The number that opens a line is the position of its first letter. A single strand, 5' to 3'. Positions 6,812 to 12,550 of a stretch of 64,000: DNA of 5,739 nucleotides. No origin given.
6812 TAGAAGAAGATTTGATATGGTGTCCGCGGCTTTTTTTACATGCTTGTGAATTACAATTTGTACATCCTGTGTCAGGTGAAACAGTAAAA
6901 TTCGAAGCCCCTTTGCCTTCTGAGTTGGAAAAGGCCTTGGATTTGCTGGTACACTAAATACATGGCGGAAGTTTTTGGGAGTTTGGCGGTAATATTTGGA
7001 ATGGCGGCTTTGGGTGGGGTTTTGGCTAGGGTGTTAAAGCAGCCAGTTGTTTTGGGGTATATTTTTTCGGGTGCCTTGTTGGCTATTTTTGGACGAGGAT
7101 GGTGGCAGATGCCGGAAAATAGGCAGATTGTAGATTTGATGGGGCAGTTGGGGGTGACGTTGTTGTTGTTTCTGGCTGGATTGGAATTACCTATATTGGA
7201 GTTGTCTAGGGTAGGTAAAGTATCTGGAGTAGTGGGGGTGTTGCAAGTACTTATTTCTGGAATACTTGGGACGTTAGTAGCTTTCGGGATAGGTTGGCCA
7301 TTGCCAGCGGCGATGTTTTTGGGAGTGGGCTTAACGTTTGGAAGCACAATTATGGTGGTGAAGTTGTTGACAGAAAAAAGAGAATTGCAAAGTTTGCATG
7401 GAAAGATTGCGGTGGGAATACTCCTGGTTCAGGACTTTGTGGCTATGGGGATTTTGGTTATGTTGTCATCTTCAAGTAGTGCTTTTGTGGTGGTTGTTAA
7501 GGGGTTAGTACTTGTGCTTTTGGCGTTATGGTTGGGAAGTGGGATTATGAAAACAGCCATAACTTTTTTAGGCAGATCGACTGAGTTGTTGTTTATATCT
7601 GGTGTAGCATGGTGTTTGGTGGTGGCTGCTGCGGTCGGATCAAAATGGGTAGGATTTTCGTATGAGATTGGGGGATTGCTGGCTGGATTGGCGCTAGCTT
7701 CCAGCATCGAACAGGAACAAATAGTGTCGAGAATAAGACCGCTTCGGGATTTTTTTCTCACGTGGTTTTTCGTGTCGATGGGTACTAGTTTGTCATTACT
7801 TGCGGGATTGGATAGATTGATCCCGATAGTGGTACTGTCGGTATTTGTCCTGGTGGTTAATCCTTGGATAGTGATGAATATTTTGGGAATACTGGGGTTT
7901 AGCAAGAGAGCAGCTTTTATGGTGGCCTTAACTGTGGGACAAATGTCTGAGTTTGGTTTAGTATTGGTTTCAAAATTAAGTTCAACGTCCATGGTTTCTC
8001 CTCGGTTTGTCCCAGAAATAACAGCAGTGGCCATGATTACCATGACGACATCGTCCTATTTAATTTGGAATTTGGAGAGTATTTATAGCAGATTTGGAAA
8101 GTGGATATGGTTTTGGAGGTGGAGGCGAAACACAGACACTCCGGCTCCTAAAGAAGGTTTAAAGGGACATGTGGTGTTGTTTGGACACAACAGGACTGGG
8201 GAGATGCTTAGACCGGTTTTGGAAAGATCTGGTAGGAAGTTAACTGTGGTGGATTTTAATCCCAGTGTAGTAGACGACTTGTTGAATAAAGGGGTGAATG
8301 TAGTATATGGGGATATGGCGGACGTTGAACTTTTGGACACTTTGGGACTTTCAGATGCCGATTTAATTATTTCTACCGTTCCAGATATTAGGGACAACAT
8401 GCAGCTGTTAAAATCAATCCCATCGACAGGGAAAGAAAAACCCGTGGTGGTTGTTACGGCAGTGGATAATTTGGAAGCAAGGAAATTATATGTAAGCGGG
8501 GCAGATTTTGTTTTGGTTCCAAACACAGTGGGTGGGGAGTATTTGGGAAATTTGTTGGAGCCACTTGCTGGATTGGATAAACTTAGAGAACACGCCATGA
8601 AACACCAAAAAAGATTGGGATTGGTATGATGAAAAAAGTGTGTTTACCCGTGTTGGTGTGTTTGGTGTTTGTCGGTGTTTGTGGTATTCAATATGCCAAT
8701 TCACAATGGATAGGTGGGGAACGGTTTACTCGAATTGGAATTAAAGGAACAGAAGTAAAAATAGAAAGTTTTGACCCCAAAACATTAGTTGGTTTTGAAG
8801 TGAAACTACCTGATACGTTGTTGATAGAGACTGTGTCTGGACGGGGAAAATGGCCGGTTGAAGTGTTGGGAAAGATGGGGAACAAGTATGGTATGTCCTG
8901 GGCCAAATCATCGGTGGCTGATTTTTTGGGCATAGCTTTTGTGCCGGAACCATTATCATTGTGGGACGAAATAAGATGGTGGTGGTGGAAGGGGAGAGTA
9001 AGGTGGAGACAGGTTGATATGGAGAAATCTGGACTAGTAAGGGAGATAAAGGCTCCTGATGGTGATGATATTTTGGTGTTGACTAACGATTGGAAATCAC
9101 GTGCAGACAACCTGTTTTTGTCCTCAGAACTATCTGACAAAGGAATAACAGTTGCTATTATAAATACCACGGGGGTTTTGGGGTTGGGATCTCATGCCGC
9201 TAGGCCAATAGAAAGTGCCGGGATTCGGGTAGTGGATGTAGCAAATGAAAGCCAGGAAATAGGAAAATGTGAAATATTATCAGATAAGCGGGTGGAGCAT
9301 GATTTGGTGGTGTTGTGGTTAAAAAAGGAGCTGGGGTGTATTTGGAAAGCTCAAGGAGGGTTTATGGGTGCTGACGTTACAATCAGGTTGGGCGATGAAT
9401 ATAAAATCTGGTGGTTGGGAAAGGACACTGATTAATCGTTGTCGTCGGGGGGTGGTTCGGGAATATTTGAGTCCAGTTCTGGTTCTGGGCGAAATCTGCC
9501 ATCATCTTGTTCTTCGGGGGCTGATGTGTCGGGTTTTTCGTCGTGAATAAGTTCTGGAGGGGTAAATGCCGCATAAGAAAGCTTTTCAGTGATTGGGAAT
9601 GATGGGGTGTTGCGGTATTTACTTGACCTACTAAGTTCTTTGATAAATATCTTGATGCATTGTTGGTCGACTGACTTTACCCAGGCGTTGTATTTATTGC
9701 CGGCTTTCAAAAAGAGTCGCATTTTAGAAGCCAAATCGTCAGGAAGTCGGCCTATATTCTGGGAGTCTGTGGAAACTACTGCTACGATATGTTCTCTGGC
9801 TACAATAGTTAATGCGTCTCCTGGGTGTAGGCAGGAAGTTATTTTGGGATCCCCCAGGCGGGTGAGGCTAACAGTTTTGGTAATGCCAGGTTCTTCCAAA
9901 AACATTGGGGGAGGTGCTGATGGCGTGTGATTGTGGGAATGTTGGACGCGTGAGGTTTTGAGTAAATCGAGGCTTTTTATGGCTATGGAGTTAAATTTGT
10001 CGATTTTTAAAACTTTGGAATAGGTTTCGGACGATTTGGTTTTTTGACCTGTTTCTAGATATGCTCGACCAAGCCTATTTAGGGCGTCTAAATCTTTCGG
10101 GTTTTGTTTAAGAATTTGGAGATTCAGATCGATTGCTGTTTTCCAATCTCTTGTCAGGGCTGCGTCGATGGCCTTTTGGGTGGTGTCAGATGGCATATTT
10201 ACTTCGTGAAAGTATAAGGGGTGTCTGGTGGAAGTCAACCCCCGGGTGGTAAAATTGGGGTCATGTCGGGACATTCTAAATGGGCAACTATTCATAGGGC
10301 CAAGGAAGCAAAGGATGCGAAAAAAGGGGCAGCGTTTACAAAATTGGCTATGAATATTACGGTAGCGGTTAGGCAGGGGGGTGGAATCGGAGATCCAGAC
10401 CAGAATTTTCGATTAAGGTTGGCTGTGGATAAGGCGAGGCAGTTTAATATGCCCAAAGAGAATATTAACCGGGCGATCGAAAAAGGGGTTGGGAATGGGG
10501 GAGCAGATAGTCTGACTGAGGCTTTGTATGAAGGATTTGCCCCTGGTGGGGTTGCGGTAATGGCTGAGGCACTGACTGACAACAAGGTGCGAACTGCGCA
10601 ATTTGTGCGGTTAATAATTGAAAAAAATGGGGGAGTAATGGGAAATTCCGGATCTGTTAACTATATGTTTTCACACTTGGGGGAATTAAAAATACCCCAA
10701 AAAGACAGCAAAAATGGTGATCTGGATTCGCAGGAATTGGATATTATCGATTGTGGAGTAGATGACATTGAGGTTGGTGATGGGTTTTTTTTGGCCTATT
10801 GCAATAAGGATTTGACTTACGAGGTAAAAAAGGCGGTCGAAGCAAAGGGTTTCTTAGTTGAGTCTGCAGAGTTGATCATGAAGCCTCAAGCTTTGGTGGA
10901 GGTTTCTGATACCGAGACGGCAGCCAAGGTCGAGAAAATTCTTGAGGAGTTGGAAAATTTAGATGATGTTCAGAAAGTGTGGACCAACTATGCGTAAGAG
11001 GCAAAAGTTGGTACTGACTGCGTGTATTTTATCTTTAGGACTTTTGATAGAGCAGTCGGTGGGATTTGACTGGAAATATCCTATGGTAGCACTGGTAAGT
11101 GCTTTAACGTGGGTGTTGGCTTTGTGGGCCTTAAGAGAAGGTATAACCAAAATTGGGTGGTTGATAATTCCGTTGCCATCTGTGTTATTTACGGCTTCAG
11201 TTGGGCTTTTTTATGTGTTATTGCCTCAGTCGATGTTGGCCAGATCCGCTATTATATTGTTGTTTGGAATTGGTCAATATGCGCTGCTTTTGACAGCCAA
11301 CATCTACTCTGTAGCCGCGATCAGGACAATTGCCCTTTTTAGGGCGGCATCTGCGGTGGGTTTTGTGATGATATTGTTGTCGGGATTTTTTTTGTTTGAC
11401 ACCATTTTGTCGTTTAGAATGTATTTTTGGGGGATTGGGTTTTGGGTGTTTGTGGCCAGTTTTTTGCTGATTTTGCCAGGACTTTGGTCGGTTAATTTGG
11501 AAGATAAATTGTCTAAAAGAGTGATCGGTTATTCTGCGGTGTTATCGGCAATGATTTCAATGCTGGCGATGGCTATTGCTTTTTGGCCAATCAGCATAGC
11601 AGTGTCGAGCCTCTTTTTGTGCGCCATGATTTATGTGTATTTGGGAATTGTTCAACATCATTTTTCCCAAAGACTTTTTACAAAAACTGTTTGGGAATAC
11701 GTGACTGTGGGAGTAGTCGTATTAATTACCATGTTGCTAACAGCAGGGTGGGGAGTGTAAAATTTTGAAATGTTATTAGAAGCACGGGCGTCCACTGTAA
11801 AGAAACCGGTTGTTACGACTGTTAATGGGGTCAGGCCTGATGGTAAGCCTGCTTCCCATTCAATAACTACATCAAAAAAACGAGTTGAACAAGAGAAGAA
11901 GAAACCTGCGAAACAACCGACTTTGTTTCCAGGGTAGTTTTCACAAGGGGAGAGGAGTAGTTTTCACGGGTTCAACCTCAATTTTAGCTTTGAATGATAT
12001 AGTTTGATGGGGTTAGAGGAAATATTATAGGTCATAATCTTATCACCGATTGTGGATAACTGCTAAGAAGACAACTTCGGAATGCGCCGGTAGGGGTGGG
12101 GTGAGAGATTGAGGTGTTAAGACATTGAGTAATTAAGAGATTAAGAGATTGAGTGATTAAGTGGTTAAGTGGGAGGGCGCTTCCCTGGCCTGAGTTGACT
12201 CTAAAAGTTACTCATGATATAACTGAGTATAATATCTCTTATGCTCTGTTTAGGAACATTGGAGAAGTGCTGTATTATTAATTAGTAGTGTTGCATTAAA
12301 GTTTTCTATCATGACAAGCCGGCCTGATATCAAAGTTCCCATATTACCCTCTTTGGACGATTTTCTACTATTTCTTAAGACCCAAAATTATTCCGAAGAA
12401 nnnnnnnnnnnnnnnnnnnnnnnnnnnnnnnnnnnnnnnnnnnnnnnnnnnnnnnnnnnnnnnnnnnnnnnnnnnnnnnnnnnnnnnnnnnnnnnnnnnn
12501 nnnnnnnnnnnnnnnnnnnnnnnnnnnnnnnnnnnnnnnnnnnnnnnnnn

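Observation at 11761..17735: Candidate accessory island: long non-coding leader, tyrosine recombinase, SET-domain protein, tandem ATP-grasp paralogues and GT-C glycosyltransferase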

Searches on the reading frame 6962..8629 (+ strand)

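Call 39: search_protein_families(library=pfam, proteins=[window:6962-8629:+], max_evalue=0.001)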
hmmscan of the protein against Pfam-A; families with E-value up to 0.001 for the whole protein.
window:6962-8629:+ (555 aa): 2 families
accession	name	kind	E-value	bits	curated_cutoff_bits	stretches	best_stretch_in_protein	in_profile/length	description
PF00999.27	Na_H_Exchanger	-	1.4e-42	146.4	26.2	1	15-366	4-372/375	Sodium/hydrogen exchanger, transmembrane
PF02254.24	TrkA_N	-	4.3e-18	66.2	23.8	1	404-520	1-116/116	TrkA-N domain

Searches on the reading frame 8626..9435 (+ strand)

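Call 39: search_protein_families(library=pfam, proteins=[window:8626-9435:+], max_evalue=0.001)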
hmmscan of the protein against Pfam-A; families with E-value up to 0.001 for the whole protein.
window:8626-9435:+ (269 aa): 1 family
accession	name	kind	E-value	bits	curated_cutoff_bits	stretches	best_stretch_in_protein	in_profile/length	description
PF13399.11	LytR_C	-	0.0005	21.4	22.2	0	174-259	2-86/86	LytR cell envelope-related transcriptional attenuator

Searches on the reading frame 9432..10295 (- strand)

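Call 4: search_protein_families(library=pfam, proteins=[window:9432-10295:-], max_evalue=0.01)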
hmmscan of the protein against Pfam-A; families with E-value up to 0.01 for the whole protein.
window:9432-10295:- (287 aa): 7 families
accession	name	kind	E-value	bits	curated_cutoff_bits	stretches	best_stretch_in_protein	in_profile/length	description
PF14559.12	TPR_19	-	2.6e-05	24.9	25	1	50-106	6-61/68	Tetratricopeptide repeat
PF13431.12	TPR_17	-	3.4e-05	24.2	24.4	1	59-86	3-30/34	Tetratricopeptide repeat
PF13181.12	TPR_8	-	8.5e-05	22.9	25.7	1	70-100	2-32/34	Tetratricopeptide repeat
PF00515.34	TPR_1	-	0.00031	20.9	27.8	1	70-100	2-32/34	Tetratricopeptide repeat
PF07719.23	TPR_2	-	0.0007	20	27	1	70-100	2-32/34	Tetratricopeptide repeat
PF13432.12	TPR_16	-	0.0038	18.1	32.7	1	48-100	10-62/65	Tetratricopeptide repeat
PF16266.10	DUF4919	-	0.0057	17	29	1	41-98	64-121/186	Domain of unknown function (DUF4919)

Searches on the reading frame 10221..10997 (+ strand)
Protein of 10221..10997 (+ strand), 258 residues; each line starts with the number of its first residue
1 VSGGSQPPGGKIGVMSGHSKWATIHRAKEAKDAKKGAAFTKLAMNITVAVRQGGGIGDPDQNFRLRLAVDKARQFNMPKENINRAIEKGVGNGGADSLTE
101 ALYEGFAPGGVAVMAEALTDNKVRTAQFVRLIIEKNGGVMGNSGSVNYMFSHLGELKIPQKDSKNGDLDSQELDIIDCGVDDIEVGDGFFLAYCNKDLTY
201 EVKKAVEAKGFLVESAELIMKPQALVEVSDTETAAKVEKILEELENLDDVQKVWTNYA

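Call 4: search_protein_families(library=pfam, proteins=[window:10221-10997:+], max_evalue=0.01)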
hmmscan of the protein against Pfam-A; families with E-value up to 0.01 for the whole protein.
window:10221-10997:+ (258 aa): 3 families
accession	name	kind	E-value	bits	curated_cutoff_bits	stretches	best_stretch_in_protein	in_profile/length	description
PF01709.26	Transcrip_reg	-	3.9e-47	160.4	27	1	99-257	2-160/160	TACO1/YebC second and third domain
PF20772.2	TACO1_YebC_N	-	1.8e-28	99.3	36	1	19-91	1-72/73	TACO1/YebC protein N-terminal domain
PF02295.23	z-alpha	-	0.008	16.7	21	0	67-85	23-41/67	Adenosine deaminase z-alpha domain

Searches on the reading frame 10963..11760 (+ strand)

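Call 4: search_protein_families(library=pfam, proteins=[window:10963-11760:+], max_evalue=0.01)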
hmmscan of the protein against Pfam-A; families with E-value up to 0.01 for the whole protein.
window:10963-11760:+ (265 aa): 1 family
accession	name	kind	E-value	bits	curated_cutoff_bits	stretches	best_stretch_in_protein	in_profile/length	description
PF18900.5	DUF5656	-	1.9e-05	24.6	23.3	1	66-254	56-236/242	Protein of unknown function (DUF5656)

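Call 11: search_protein_families(library=ncbifam, proteins=[window:10963-11760:+], max_evalue=0.01)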
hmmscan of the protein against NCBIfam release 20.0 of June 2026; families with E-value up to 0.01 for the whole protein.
window:10963-11760:+ (265 aa): 0 families

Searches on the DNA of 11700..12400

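Call 10: search_rna_families(source=window, start=11700, end=12400, threshold=evalue, max_evalue=1)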
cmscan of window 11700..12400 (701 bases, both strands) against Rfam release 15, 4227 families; matches with E-value up to 1: 1.
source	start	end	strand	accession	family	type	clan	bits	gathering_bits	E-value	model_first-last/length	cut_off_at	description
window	11700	11906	-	RF02041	HOTTIP_2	Gene; lncRNA;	-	8.3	80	0.99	1-193/374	3'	HOXA transcript at the distal tip, conserved region 2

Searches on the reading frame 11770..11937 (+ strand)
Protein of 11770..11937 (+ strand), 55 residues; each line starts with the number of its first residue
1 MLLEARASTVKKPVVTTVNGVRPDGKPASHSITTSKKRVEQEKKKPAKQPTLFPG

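Call 4: search_protein_families(library=pfam, proteins=[window:11770-11937:+], max_evalue=0.01)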
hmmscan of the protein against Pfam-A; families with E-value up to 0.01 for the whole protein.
window:11770-11937:+ (55 aa): 0 families

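Call 11: search_protein_families(library=ncbifam, proteins=[window:11770-11937:+], max_evalue=0.01)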
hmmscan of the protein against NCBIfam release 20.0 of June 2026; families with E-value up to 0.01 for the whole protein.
window:11770-11937:+ (55 aa): 0 families

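Call 92: list_cluster_members(proteins=[window:11770-11937:+, window:15239-16288:+, window:15218-16288:+, window:16290-17735:-, window:10963-11760:+])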
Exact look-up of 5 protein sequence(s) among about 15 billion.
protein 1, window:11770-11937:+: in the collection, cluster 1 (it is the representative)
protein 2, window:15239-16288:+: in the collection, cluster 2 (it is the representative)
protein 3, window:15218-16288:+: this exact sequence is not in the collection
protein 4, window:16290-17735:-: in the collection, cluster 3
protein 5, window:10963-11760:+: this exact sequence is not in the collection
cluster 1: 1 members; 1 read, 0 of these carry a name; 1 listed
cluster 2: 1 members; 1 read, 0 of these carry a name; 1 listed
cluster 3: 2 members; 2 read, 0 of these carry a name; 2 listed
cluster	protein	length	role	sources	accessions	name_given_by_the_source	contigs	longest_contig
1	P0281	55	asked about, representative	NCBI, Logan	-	-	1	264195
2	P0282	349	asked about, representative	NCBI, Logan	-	-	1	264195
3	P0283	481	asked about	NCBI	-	-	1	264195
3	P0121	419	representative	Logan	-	-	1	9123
